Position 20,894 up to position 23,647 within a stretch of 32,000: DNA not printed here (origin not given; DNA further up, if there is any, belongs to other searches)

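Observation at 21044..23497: Glycyl radical enzyme whose Cys loop is G-C-V-S: neither eliminase-type C-x-E nor PFL-type C-C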

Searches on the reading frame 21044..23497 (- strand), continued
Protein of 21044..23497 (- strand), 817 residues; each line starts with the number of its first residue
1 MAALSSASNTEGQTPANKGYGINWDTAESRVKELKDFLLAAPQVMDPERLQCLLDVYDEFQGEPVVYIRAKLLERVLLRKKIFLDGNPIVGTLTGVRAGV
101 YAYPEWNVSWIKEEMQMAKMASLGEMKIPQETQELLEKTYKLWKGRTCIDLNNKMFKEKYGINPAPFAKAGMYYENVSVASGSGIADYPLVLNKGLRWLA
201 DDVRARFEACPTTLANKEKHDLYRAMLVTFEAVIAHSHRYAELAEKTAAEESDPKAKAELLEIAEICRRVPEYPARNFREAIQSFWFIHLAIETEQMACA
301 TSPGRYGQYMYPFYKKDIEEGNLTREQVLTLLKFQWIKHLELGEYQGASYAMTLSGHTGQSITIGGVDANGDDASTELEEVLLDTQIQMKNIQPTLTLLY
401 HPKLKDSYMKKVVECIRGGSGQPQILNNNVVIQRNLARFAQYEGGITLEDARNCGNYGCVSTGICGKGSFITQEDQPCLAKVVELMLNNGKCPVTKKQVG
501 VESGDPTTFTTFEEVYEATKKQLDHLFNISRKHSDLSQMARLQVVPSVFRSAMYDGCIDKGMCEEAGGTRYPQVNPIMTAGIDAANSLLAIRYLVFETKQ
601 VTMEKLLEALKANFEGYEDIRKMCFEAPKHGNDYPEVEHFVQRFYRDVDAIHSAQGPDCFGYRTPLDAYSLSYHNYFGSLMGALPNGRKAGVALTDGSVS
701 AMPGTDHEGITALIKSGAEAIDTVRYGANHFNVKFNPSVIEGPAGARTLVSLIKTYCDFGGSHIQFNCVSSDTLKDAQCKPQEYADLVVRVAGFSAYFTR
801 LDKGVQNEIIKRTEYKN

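Call 8: find_homologous_proteins(query=window:21044-23497:-, max_evalue=1e-30)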
Query window:21044-23497:- (817 aa): 442 proteins with E <= 1e-30 among 8000 candidates; the best 120 are listed.
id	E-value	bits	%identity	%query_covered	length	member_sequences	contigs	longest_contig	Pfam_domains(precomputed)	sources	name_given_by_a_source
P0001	0.0e+0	1890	100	100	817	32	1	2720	PF02901.21,PF01228.27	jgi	-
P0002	0.0e+0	1682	87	100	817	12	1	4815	PF02901.21,PF01228.27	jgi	jgi:formate C-acetyltransferase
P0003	0.0e+0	1673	87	100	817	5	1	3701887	PF02901.21,PF01228.27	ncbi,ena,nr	nr:glycyl radical protein [uncultured Pseudodesulfovibrio sp.]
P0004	0.0e+0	1662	86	100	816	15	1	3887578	PF02901.21,PF01228.27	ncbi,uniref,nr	ncbi:glycyl radical protein [Pseudodesulfovibrio thermohalotolerans]|uniref:glycyl radical protein n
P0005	0.0e+0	1661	87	100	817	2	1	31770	PF02901.21,PF01228.27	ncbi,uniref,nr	ncbi:glycyl radical protein [Maridesulfovibrio ferrireducens]|uniref:glycyl radical protein n=1 Tax=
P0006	0.0e+0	1660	88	98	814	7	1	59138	PF02901.21,PF01228.27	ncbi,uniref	ncbi:glycyl radical protein [Desulfobaculum sp. SPO524]|uniref:glycyl radical protein n=1 Tax=Desulf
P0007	0.0e+0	1650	85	100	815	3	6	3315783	PF02901.21,PF01228.27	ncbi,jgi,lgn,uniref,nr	ncbi:glycyl radical protein [Desulfobaculum bizertense]|uniref:glycyl radical protein n=1 Tax=Desulf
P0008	0.0e+0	1648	87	98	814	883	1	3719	PF02901.21,PF01228.27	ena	-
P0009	0.0e+0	1647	86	100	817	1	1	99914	PF02901.21,PF01228.27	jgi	-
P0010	0.0e+0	1643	86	100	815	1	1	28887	PF02901.21,PF01228.27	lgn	-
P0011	0.0e+0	1635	85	100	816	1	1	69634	PF02901.21,PF01228.27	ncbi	ncbi:glycyl radical protein [Desulfoplanes sp.]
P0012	0.0e+0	1606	83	99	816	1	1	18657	PF02901.21,PF01228.27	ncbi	ncbi:MAG: glycyl radical protein [Desulfovibrionaceae bacterium]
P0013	0.0e+0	1604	84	99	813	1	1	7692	PF02901.21,PF01228.27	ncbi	-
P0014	0.0e+0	1598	84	99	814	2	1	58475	PF02901.21,PF01228.27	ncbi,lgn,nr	ncbi:MAG: glycyl radical protein [Desulfovibrionaceae bacterium]|nr:glycyl radical protein [Desulfov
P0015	0.0e+0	1589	83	99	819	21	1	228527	PF02901.21,PF01228.27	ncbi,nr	ncbi:glycyl radical protein [Desulfovibrio sp. JC010]|nr:glycyl radical protein [Desulfovibrio sp. J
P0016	0.0e+0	1586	83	99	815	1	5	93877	PF02901.21,PF01228.27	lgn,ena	-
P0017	0.0e+0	1586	83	99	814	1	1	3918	PF02901.21,PF01228.27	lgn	-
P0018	0.0e+0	1585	83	99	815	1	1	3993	PF02901.21,PF01228.27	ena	-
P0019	0.0e+0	1584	83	99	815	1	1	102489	PF02901.21,PF01228.27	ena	-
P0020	0.0e+0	1582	84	98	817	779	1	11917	PF02901.21,PF01228.27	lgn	-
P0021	0.0e+0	1582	83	99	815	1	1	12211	PF02901.21,PF01228.27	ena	-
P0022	0.0e+0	1581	83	99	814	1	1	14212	PF02901.21,PF01228.27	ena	-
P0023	0.0e+0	1578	83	98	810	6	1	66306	PF02901.21,PF01228.27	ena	-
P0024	0.0e+0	1567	83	99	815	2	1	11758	PF02901.21,PF01228.27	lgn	-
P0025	0.0e+0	1558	82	99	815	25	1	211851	PF02901.21,PF01228.27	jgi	-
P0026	0.0e+0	1555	83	98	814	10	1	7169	PF02901.21,PF01228.27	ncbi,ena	-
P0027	0.0e+0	1549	82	98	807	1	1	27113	PF02901.21,PF01228.27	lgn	-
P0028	0.0e+0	1528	83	95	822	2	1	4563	PF02901.21,PF01228.27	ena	-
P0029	0.0e+0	1515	80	98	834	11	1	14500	PF02901.21,PF01228.27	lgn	-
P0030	0.0e+0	1508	79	98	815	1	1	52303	PF02901.21,PF01228.27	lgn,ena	-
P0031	0.0e+0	1504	78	100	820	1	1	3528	PF02901.21,PF01228.27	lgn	-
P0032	0.0e+0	1503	80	97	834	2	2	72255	PF02901.21,PF01228.27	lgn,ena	-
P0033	0.0e+0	1503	80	97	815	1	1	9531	PF02901.21,PF01228.27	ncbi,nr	ncbi:MAG: glycyl radical enzyme [Desulfovibrionaceae bacterium CG1_02_65_16]|nr:MAG: glycyl radical 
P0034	0.0e+0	1489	78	98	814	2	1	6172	PF02901.21,PF01228.27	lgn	-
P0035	0.0e+0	1489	79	98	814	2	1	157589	PF02901.21,PF01228.27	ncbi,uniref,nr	ncbi:glycyl radical protein [Desulfovibrio sp. Huiquan2017]|uniref:glycyl radical protein n=1 Tax=De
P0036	0.0e+0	1486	77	98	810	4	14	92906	PF02901.21,PF01228.27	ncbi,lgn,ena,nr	ncbi:MAG: glycyl radical protein [Desulfovibrio sp.]|nr:glycyl radical protein [Desulfovibrio sp.]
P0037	0.0e+0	1485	77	100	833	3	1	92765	PF02901.21,PF01228.27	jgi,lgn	-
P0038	0.0e+0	1477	77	99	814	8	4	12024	PF02901.21,PF01228.27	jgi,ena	-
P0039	0.0e+0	1466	76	100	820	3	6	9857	PF02901.21,PF01228.27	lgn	-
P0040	0.0e+0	1424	74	98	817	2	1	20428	PF02901.21,PF01228.27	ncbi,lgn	ncbi:MAG: glycyl radical protein [Desulfovibrionaceae bacterium]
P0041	0.0e+0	1414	74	98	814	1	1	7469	PF02901.21,PF01228.27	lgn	-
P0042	0.0e+0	1414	74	98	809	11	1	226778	PF02901.21,PF01228.27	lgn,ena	-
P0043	0.0e+0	1401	73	99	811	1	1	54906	PF02901.21,PF01228.27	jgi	-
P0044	0.0e+0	1356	71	98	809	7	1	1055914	PF02901.21,PF01228.27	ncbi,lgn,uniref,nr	ncbi:formate C-acetyltransferase [Maridesulfovibrio ferrireducens]|uniref:Formate C-acetyltransferas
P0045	0.0e+0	1355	71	98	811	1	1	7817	PF02901.21,PF01228.27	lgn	-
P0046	0.0e+0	1347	71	97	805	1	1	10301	PF02901.21,PF01228.27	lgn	-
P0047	0.0e+0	1331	69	98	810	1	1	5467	PF02901.21,PF01228.27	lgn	-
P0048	0.0e+0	1329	70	98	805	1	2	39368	PF02901.21,PF01228.27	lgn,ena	-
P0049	0.0e+0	1311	69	98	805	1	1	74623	PF02901.21,PF01228.27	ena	-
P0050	0.0e+0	1302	67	100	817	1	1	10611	PF02901.21,PF01228.27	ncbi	-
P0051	0.0e+0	1291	67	98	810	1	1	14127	PF02901.21,PF01228.27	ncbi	-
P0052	0.0e+0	1201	65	98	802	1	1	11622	PF02901.21,PF01228.27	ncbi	-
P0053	0.0e+0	1199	75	83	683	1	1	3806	PF02901.21,PF01228.27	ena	-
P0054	0.0e+0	1199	64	98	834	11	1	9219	PF02901.21,PF01228.27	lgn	-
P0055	0.0e+0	1195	79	79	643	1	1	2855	PF02901.21,PF01228.27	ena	-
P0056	0.0e+0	1177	63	98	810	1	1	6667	PF02901.21,PF01228.27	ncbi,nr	ncbi:MAG: hypothetical protein LLG06_02335 [Desulfobacteraceae bacterium]|nr:hypothetical protein [D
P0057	0.0e+0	1176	63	98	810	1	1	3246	PF02901.21,PF01228.27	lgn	-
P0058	0.0e+0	1175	63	97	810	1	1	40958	PF02901.21,PF01228.27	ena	-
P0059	0.0e+0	1174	63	98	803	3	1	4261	PF02901.21,PF01228.27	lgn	-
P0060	0.0e+0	1168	63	98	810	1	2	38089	PF02901.21,PF01228.27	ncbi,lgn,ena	-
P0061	0.0e+0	1166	63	98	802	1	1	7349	PF02901.21,PF01228.27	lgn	-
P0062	0.0e+0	1166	62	98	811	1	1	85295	PF02901.21,PF01228.27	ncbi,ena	-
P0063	0.0e+0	1164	63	99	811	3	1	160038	PF02901.21,PF01228.27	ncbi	-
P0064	0.0e+0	1161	63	98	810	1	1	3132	PF02901.21,PF01228.27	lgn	-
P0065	0.0e+0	1138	61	98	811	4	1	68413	PF02901.21,PF01228.27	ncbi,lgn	-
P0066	0.0e+0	1136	62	97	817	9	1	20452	PF02901.21,PF01228.27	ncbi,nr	ncbi:MAG: glycyl radical protein [Desulfovibrio sp.]|nr:glycyl radical protein [Desulfovibrio sp.]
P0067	0.0e+0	1133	61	98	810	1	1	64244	PF02901.21,PF01228.27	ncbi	-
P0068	0.0e+0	1132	62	97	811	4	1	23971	PF02901.21,PF01228.27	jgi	jgi:formate C-acetyltransferase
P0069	0.0e+0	1132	61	98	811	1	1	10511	PF02901.21,PF01228.27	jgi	-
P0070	0.0e+0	1130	62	97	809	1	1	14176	PF02901.21,PF01228.27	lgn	-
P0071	0.0e+0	1127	60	98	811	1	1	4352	PF02901.21,PF01228.27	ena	-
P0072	0.0e+0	1127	60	99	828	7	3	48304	PF02901.21,PF01228.27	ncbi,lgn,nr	ncbi:glycyl radical enzyme [Betaproteobacteria bacterium]|nr:glycyl radical enzyme [Betaproteobacter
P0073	0.0e+0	1126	60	98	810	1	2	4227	PF02901.21,PF01228.27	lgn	-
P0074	0.0e+0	1124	60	98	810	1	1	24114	PF02901.21,PF01228.27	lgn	-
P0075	0.0e+0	1123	60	98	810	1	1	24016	PF02901.21,PF01228.27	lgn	-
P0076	0.0e+0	1121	61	97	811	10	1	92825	PF02901.21,PF01228.27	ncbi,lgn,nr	ncbi:MAG: glycyl radical protein [Desulfovibrio sp.]|nr:glycyl radical protein [Desulfovibrio sp.]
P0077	0.0e+0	1121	60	98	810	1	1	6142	PF02901.21,PF01228.27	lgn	-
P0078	0.0e+0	1121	60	98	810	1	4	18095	PF02901.21,PF01228.27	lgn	-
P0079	0.0e+0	1121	60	98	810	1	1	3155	PF02901.21,PF01228.27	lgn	-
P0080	0.0e+0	1121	61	97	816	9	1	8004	PF02901.21,PF01228.27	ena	-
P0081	0.0e+0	1119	60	98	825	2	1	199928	PF02901.21,PF01228.27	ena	-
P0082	0.0e+0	1119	60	98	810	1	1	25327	PF02901.21,PF01228.27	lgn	-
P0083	0.0e+0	1115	60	98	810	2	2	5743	PF02901.21,PF01228.27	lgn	-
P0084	0.0e+0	1111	61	98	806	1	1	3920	PF02901.21,PF01228.27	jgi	jgi:formate C-acetyltransferase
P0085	0.0e+0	1110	60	98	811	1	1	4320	PF02901.21,PF01228.27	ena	-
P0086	0.0e+0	1109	61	98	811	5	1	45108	PF02901.21,PF01228.27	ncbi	-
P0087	0.0e+0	1106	60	97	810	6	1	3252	PF02901.21,PF01228.27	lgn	-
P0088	0.0e+0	1104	60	98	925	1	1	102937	PF02901.21,PF01228.27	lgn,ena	-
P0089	0.0e+0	1102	60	97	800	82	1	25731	PF02901.21,PF01228.27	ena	-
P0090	0.0e+0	1101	59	98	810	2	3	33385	PF02901.21,PF01228.27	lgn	-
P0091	0.0e+0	1100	61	97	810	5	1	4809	PF02901.21,PF01228.27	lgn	-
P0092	0.0e+0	1094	60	98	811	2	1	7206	PF02901.21,PF01228.27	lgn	-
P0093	0.0e+0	1093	60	98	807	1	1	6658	PF02901.21,PF01228.27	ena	-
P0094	0.0e+0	1093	59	99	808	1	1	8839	PF02901.21,PF01228.27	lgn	-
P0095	0.0e+0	1091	60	97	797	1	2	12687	PF02901.21,PF01228.27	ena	-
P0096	0.0e+0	1091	59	99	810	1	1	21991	PF02901.21,PF01228.27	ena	-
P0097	0.0e+0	1086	59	99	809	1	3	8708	PF02901.21,PF01228.27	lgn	-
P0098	0.0e+0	1082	60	97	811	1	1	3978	PF02901.21,PF01228.27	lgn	-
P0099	0.0e+0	1080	59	97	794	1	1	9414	PF02901.21,PF01228.27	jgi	jgi:formate C-acetyltransferase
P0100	0.0e+0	1079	59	98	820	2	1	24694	PF02901.21,PF01228.27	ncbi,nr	ncbi:MAG: glycyl radical protein [Deltaproteobacteria bacterium]|nr:glycyl radical protein [Deltapro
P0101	0.0e+0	1079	58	99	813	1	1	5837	PF02901.21,PF01228.27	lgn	-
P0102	0.0e+0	1071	59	98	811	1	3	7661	PF02901.21,PF01228.27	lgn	-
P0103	0.0e+0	1052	58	97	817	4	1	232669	PF02901.21,PF01228.27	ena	-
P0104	0.0e+0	1049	58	97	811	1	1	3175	PF02901.21,PF01228.27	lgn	-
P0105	0.0e+0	1047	58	98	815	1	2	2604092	PF02901.21,PF01228.27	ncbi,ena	-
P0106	0.0e+0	1045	58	98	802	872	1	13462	PF02901.21,PF01228.27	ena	-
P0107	0.0e+0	1043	57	99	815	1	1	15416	PF02901.21,PF01228.27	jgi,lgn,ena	-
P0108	0.0e+0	1037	56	100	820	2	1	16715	PF02901.21,PF01228.27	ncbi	-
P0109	0.0e+0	1035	57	98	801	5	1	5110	PF02901.21,PF01228.27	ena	-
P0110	0.0e+0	1035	57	98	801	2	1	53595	PF02901.21,PF01228.27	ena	-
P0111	0.0e+0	1030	57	100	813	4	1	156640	PF02901.21,PF01228.27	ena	-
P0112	0.0e+0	1029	57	97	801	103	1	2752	PF02901.21,PF01228.27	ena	-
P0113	0.0e+0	1024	56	98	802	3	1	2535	PF02901.21,PF01228.27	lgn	-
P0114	0.0e+0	1023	57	98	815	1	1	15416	PF02901.21,PF01228.27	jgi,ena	-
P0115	0.0e+0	1022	57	97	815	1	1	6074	PF02901.21,PF01228.27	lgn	-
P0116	0.0e+0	1018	56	97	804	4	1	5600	PF02901.21,PF01228.27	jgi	-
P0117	0.0e+0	1017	57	97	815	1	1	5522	PF02901.21,PF01228.27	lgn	-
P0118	0.0e+0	1014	56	98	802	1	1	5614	PF02901.21,PF01228.27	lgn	-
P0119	0.0e+0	1013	56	98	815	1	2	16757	PF02901.21,PF01228.27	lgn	-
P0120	0.0e+0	1013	83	64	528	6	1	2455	PF02901.21,PF01228.27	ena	-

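Call 13: search_protein_families(library=pfam, proteins=[window:21044-23497:-], max_evalue=0.01)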
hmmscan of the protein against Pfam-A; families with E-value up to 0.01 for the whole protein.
window:21044-23497:- (817 aa): 2 families
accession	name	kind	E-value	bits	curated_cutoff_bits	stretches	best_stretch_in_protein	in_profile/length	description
PF02901.20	PFL-like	-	4.3e-155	518.4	24.3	1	30-677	4-646/647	Pyruvate formate lyase-like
PF01228.26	Gly_radical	-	3.8e-29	101.8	22.2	1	698-799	4-106/106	Glycine radical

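Call 21: find_encoding_contigs(protein=P0004, flank=10000, max_places=3)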
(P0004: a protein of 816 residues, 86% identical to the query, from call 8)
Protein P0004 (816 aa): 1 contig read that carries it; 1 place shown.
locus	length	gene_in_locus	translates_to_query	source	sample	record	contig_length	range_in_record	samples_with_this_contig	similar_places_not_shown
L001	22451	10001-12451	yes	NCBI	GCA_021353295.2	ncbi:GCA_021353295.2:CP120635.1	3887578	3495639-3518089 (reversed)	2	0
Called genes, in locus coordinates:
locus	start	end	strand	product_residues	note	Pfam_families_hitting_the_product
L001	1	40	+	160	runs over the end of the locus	-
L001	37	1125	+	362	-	PF25919:BSH_CusB (faint), PF00364:Biotin_lipoyl (faint), PF25954:Beta-barrel_RND_2 (faint), PF25917:BSH_RND, PF25973:BSH_CzcB, PF25876:HH_MFP_RND (weak)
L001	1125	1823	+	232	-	PF00005:ABC_tran, PF02463:SMC_N (faint)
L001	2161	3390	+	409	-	PF12704:MacB_PCD, PF02687:FtsX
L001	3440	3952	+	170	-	-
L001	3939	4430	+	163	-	PF00075:RNase_H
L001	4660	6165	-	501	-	PF00324:AA_permease, PF13520:AA_permease_2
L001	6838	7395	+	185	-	PF13526:DUF4125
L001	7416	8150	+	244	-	PF01925:TauE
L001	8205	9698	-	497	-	PF00158:Sigma54_activat, PF14532:Sigma54_activ_2, PF25601:AAA_lid_14, PF02954:HTH_8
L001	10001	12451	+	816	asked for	PF02901:PFL-like, PF01228:Gly_radical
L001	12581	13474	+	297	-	PF13353:Fer4_12, PF04055:Radical_SAM, PF13237:Fer4_10 (weak), PF00037:Fer4 (weak), PF12838:Fer4_7, PF13187:Fer4_9, PF00037:Fer4 (weak), PF13237:Fer4_10 (weak), +4 more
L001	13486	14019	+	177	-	PF09719:C_GCAxxG_C_C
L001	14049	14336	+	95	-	-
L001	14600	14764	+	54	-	-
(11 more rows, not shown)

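Call 22: find_encoding_contigs(protein=P0007, flank=10000, max_places=3)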
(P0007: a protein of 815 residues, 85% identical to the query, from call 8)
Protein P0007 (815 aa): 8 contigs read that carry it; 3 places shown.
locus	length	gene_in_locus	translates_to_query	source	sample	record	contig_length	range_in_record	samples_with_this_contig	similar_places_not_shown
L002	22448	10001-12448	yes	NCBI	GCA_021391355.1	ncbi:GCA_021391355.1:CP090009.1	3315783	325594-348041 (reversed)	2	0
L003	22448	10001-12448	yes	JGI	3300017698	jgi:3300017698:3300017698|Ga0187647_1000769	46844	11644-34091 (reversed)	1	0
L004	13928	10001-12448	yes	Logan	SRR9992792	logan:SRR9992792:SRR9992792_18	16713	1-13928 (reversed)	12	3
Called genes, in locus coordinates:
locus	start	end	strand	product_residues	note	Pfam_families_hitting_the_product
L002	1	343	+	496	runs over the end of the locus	PF08447:PAS_3, PF00158:Sigma54_activat, PF14532:Sigma54_activ_2, PF07728:AAA_5, PF25601:AAA_lid_14, PF02954:HTH_8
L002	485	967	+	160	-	PF09719:C_GCAxxG_C_C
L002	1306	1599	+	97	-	-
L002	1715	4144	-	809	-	PF02901:PFL-like, PF01228:Gly_radical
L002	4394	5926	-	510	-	PF13520:AA_permease_2, PF00324:AA_permease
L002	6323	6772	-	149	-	-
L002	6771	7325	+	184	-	PF13526:DUF4125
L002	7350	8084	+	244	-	PF01925:TauE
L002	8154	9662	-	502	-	PF00158:Sigma54_activat, PF14532:Sigma54_activ_2, PF07728:AAA_5 (weak), PF25601:AAA_lid_14, PF02954:HTH_8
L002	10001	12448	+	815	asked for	PF02901:PFL-like, PF01228:Gly_radical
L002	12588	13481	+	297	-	PF13353:Fer4_12, PF04055:Radical_SAM, PF12838:Fer4_7 (faint), PF14697:Fer4_21 (faint), PF13237:Fer4_10 (weak), PF00037:Fer4 (weak), PF13187:Fer4_9 (weak), PF00037:Fer4 (weak), +3 more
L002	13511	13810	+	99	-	-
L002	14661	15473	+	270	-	PF02633:Creatininase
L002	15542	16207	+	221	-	PF01177:Asp_Glu_race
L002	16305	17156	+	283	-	PF13483:Lactamase_B_3, PF00753:Lactamase_B (faint), PF12706:Lactamase_B_2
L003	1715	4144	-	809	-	PF02901:PFL-like, PF01228:Gly_radical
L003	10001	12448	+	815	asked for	PF02901:PFL-like, PF01228:Gly_radical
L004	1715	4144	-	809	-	PF02901:PFL-like, PF01228:Gly_radical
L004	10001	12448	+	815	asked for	PF02901:PFL-like, PF01228:Gly_radical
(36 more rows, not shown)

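Call 24: find_encoding_contigs(protein=P0063, flank=10000, max_places=2)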
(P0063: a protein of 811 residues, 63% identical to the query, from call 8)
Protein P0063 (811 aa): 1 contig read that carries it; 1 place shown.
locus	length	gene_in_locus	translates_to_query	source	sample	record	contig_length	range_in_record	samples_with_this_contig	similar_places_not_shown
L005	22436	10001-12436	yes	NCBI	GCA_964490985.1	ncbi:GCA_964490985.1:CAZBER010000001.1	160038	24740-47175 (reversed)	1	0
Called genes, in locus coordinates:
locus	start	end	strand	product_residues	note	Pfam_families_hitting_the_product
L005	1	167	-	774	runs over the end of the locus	PF02861:Clp_N, PF00004:AAA, PF17871:AAA_lid_9, PF00004:AAA, PF07724:AAA_2, PF07728:AAA_5, PF13401:AAA_22 (weak), PF10431:ClpB_D2-small, +4 more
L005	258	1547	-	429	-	PF07690:MFS_1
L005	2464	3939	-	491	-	-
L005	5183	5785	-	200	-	PF13526:DUF4125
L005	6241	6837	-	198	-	PF04055:Radical_SAM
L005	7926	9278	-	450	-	PF00158:Sigma54_activat, PF00493:MCM (faint), PF01078:Mg_chelatase (faint), PF14532:Sigma54_activ_2, PF00004:AAA (weak), PF07728:AAA_5 (weak), PF25601:AAA_lid_14, PF02954:HTH_8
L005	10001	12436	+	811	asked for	PF02901:PFL-like, PF01228:Gly_radical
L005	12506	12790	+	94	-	-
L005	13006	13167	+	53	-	-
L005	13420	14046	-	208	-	PF09997:DUF2238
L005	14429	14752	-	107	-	-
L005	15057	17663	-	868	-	PF05228:CHASE4, PF08448:PAS_4 (faint), PF00512:HisKA, PF02518:HATPase_c, PF00072:Response_reg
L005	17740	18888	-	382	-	PF13433:Peripla_BP_5, PF13458:Peripla_BP_6, PF01094:ANF_receptor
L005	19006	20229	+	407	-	PF00266:Aminotran_5, PF22580:KYNU_C (faint)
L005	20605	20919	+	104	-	-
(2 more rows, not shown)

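Call 26: find_encoding_contigs(protein=P0076, flank=10000, max_places=2)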
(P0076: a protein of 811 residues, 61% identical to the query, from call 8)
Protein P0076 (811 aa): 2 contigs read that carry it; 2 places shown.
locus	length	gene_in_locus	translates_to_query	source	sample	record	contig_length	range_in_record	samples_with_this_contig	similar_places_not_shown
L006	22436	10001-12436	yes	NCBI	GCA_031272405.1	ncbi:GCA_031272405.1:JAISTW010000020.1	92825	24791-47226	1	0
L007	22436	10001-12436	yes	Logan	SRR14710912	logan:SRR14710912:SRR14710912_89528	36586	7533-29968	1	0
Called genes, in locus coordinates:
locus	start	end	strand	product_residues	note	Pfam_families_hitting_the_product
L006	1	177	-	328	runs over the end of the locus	PF02661:Fic, PF21247:Fic-like_C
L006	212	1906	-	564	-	PF02663:FmdE, PF23475:zf-Tbcl_FmdE, PF00994:MoCF_biosynth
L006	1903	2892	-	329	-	PF08902:DUF1848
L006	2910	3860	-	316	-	PF24859:FdhE_central (faint)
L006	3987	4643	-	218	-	PF12838:Fer4_7 (faint), PF13247:Fer4_11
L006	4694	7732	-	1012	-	-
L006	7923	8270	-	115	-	-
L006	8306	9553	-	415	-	PF00083:Sugar_tr, PF07690:MFS_1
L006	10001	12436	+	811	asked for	PF02901:PFL-like, PF01228:Gly_radical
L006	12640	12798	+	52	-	-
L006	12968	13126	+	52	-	-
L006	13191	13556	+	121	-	-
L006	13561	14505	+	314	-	PF07721:TPR_4 (faint), PF14559:TPR_19 (faint), PF25058:ARM_TT21 (faint), PF13432:TPR_16 (faint), PF00515:TPR_1 (faint), PF13424:TPR_12 (weak), PF17874:TPR_MalT, PF13424:TPR_12, +6 more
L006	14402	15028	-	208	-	PF13526:DUF4125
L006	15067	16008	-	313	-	PF13228:DUF4037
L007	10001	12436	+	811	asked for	PF02901:PFL-like, PF01228:Gly_radical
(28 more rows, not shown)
